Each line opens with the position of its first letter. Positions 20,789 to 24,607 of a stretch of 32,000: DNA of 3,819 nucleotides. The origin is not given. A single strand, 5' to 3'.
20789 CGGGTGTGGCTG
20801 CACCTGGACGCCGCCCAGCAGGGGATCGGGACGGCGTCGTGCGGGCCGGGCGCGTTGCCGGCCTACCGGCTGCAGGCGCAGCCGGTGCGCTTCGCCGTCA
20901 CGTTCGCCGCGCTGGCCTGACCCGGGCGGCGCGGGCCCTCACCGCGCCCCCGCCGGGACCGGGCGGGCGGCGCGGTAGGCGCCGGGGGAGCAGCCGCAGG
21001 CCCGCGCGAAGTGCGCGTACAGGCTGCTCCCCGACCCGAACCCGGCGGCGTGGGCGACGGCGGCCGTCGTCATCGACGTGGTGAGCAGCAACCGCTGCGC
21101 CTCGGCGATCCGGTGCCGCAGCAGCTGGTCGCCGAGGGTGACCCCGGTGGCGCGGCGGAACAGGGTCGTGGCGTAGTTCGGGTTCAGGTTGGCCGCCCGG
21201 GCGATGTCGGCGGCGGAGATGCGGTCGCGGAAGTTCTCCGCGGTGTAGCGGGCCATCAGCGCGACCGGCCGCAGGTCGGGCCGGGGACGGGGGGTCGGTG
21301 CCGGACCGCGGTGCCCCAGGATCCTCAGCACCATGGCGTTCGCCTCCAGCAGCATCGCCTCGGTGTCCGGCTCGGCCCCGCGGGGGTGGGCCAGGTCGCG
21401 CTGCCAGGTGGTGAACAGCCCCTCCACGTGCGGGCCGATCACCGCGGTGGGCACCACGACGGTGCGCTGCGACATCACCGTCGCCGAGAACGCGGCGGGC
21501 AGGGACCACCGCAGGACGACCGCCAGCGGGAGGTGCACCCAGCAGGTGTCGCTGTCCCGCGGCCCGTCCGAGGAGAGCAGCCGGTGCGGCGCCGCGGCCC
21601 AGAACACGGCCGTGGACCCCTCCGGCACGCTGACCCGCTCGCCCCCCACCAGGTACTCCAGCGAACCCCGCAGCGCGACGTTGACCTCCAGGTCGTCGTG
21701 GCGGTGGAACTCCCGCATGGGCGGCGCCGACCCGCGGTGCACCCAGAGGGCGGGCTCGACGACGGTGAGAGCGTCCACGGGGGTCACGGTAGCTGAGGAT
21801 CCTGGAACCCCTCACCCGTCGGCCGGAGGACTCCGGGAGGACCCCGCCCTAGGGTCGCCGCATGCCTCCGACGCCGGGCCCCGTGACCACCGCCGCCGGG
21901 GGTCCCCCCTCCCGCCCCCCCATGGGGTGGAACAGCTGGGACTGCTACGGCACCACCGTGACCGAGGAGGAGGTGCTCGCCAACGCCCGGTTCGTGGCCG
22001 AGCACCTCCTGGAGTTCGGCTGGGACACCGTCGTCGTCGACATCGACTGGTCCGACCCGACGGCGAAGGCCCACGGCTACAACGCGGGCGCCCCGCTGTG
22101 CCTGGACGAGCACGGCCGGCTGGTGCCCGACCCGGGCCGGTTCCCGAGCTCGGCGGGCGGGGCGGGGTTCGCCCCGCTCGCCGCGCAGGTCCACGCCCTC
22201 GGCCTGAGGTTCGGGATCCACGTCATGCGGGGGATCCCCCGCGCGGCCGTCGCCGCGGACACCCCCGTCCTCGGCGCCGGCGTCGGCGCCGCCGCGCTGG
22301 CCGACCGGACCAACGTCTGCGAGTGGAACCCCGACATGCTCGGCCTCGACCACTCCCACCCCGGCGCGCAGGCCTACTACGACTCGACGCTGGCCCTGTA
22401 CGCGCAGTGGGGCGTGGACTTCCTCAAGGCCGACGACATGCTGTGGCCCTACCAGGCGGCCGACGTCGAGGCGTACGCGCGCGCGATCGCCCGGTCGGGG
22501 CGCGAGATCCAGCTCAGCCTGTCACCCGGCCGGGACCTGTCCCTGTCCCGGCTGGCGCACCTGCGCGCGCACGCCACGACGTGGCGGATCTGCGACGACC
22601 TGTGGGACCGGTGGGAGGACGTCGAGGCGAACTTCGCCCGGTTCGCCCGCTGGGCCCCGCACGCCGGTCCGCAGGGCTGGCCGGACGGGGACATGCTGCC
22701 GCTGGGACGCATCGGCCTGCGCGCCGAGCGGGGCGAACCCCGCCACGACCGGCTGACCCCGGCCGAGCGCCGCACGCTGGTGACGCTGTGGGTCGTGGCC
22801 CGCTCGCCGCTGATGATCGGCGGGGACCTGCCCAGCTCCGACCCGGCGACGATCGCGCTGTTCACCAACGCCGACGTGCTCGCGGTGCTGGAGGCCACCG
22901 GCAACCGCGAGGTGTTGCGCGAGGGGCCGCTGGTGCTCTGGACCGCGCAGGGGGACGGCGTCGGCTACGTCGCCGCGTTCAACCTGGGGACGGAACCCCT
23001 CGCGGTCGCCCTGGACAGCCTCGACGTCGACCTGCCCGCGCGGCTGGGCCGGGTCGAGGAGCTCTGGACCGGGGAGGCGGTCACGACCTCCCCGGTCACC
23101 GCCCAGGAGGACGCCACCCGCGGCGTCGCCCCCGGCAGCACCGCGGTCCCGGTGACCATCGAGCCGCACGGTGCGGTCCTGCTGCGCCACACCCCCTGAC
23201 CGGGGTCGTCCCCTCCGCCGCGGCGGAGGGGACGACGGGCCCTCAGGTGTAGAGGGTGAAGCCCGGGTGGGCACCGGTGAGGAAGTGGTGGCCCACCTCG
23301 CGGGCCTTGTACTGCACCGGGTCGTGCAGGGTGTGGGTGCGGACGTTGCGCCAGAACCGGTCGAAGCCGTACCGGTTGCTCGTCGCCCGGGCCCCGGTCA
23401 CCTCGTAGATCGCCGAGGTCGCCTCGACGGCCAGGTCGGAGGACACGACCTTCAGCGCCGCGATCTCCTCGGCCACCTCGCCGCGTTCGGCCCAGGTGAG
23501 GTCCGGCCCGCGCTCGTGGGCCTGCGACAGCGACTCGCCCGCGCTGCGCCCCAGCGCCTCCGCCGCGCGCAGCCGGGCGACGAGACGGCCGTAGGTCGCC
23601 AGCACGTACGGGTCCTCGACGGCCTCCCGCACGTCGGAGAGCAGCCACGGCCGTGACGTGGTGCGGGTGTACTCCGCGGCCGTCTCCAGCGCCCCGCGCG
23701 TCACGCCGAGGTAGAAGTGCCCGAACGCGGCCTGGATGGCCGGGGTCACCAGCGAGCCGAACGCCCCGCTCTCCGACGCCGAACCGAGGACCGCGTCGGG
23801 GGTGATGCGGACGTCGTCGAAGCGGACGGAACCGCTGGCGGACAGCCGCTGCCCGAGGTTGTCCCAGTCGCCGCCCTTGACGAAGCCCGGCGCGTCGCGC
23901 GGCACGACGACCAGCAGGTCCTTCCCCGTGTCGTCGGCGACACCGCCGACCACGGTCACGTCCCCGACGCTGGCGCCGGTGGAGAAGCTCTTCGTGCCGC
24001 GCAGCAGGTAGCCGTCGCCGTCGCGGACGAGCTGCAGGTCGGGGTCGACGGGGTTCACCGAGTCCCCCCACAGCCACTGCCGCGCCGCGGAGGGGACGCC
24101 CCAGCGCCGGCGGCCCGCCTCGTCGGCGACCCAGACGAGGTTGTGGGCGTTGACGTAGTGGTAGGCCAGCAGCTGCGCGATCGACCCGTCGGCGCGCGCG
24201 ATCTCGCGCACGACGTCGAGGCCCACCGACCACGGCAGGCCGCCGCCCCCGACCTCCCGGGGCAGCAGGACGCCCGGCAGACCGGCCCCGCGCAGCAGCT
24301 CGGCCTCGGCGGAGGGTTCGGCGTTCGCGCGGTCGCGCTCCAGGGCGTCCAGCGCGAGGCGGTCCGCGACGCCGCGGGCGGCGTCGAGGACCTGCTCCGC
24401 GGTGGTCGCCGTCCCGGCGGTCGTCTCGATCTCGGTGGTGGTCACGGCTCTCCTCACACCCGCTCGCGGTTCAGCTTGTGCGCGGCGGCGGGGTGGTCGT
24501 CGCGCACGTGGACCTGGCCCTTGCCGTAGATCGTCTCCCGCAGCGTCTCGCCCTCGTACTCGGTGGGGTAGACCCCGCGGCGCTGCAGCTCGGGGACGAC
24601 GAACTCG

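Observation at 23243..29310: SAM-riboswitch-gated sugar-type ABC importer plus a DszA-like/DszC-like flavin monooxygenase pair: candidate undescribed thioether or organosulfur salvage operon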

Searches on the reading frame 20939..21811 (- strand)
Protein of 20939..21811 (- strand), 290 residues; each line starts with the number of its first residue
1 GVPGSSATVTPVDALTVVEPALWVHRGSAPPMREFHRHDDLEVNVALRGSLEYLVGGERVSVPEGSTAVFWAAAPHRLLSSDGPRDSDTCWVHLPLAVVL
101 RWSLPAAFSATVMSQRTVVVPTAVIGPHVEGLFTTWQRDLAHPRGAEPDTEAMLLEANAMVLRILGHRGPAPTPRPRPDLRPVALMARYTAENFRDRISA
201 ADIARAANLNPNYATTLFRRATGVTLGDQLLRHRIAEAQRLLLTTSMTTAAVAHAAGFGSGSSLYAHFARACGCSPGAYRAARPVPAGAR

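Call 34: search_protein_families(library=pfam, proteins=[window:20939-21811:-], max_evalue=0.00001)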
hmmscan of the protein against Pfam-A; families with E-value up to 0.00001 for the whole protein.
window:20939-21811:- (290 aa): 2 families
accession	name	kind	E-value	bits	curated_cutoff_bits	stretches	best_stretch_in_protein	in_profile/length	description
PF12833.13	HTH_18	-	7.5e-19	68.3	33.6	1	203-281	1-79/80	Helix-turn-helix domain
PF00165.29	HTH_AraC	-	6.8e-11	42.5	26.6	0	244-280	6-41/42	Bacterial regulatory helix-turn-helix proteins, AraC family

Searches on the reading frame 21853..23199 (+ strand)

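Call 34: search_protein_families(library=pfam, proteins=[window:21853-23199:+], max_evalue=0.00001)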
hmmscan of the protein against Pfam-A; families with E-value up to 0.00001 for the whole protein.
window:21853-23199:+ (448 aa): 1 family
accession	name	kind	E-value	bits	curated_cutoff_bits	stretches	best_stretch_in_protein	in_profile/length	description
PF16499.11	Melibiase_2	-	1.7e-21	77.2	23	1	169-345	107-281/284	Alpha galactosidase A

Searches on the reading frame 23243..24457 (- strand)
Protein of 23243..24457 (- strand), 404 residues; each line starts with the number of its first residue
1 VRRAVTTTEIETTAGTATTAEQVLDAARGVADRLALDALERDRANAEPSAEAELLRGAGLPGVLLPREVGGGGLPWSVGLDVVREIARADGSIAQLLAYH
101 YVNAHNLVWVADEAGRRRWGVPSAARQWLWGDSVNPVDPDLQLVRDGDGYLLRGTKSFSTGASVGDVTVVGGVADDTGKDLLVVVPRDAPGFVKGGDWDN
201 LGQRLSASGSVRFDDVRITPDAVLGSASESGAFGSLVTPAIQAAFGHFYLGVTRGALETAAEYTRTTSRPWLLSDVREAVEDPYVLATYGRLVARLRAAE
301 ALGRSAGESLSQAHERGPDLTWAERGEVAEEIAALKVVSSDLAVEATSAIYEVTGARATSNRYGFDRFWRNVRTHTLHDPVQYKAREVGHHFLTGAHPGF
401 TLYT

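Call 4: search_protein_families(library=pfam, proteins=[window:23243-24457:-])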
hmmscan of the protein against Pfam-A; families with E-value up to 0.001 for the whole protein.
window:23243-24457:- (404 aa): 4 families
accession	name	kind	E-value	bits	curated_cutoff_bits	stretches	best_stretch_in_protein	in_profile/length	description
PF08028.16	Acyl-CoA_dh_2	-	5.6e-17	62.7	22.7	1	245-380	3-131/134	Acyl-CoA dehydrogenase, C-terminal domain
PF00441.29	Acyl-CoA_dh_1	-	6.4e-10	39.8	22.4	1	249-376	22-132/150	Acyl-CoA dehydrogenase, C-terminal domain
PF02770.24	Acyl-CoA_dh_M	-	2.6e-09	37.6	33.3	1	144-216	22-97/97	Acyl-CoA dehydrogenase, middle domain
PF02771.21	Acyl-CoA_dh_N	-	7.1e-08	33.3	22.9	1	20-122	4-108/113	Acyl-CoA dehydrogenase, N-terminal domain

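Call 5: search_protein_families(library=ncbifam, proteins=[window:23243-24457:-])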
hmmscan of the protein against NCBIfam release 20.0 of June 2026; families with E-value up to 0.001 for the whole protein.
window:23243-24457:- (404 aa): 14 families
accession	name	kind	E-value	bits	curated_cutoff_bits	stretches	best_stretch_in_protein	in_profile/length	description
NF043015.1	DibenthMonoxDszC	equivalog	8.1e-89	298.2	850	1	9-401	4-414/415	dibenzothiophene monooxygenase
TIGR04022.1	sulfur_SfnB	equivalog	1.7e-79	267.5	430.9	1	19-398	6-385/391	SfnB family sulfur acquisition oxidoreductase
NF049984.1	Rv1679_FadE16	equivalog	2.5e-18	66.5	600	2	144-380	128-352/371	Rv1679 family acyl-CoA dehydrogenase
NF042439.1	SulpropCoADesulf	equivalog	8.6e-16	57.6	600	2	144-377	129-354/379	3-sulfinopropanoyl-CoA desulfinase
NF042972.1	AcrlCoAredClosAcrC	equivalog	1.1e-15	57.3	640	1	144-266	141-266/378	acryloyl-CoA reductase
NF043006.1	CyhCrbnylCoADH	equivalog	1.5e-14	53.8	650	1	28-266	17-265/380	cyclohexane-1-carbonyl-CoA dehydrogenase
NF045552.1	GlutCoADH_Des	equivalog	1.1e-13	51.1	470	1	36-265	26-267/387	glutaryl-CoA dehydrogenase Acd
NF045652.1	ProlPCPDhRedW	equivalog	5.4e-12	45.2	650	1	143-266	138-264/376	L-prolyl-[peptidyl-carrier protein] dehydrogenase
TIGR03207.1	cyc_hxne_CoA_dh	equivalog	1.5e-11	43.7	575.35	1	26-263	12-259/372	cyclohexanecarboxyl-CoA dehydrogenase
NF045629.1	monooxsub_HsaA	equivalog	7.8e-10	38.1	450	1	35-378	12-357/383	3-hydroxy-9,10-secoandrosta-1,3,5(10)-triene-9,17-dione monooxygenase oxygenase subunit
NF045920.1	HphnlacHdxOX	equivalog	3.3e-07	29.6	650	1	27-383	5-363/384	p-hydroxyphenylacetate 3-hydroxylase oxygenase component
NF058590.1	AcCoDHFadEBacil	equivalog_domain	6.1e-07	28.3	600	1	143-371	159-388/586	acyl-CoA dehydrogenase FadE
NF053553.1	prodigi_MBC_PigA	equivalog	4e-06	26.2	500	1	145-233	145-236/381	prodigiosin MBC biosynthesis dehydrogenase PigA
NF052270.1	Staph_DH_FadE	equivalog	0.00012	20.9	600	1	145-266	163-283/400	acyl-CoA dehydrogenase FadE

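Call 16: search_solved_structures(query=window:23243-24457:-, max_evalue=1e-10)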
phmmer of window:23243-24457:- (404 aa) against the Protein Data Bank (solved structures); distinct sequences matched with E-value up to 1e-10: 29.
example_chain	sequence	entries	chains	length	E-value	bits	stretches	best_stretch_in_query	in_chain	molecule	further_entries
3x0x_A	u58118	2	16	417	3.6e-84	286.1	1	25-401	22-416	DszC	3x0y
4doy_A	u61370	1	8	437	5.2e-84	285.6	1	25-401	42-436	Dibenzothiophene desulfurization enzyme C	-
4jek_A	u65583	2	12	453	5.9e-84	285.4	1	25-401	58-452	Dibenzothiophene desulfurization enzyme C | DszC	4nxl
5xb8_A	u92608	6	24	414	5.1e-79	269.2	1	20-403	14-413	Thermophilic dibenzothiophene desulfurization enzyme C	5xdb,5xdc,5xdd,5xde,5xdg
6u76_A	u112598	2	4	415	1.5e-75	257.7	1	13-403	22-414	methanesulfinate monooxygenase | Putative dehydrogenase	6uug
8cda_A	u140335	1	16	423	2e-71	244.1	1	6-398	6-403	Probable monooxygenase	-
4u83_A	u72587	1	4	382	1.9e-22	82.9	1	18-379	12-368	Acyl-CoA dehydrogenase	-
6u1v_A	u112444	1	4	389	1.3e-17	67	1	48-268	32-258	Acyl-CoA dehydrogenase domain-containing protein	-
3nf4_A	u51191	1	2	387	6.4e-16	61.4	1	20-374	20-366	acyl-CoA dehydrogenase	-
5ol2_C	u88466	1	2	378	3e-15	59.2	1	38-265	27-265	Acyl-CoA dehydrogenase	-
8i4p_A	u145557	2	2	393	4.2e-15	58.7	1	21-379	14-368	Acyl-CoA dehydrogenase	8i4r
7w0j_A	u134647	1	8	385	4.3e-15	58.7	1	21-378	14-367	Acyl-CoA dehydrogenase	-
2z1q_A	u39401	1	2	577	6.3e-15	58.1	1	21-378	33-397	Acyl-CoA dehydrogenase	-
2dvl_A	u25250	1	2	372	3.5e-14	55.7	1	22-379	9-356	Acyl-CoA dehydrogenase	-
3mpi_A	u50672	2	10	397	4e-14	55.5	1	40-265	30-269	Glutaryl-CoA dehydrogenase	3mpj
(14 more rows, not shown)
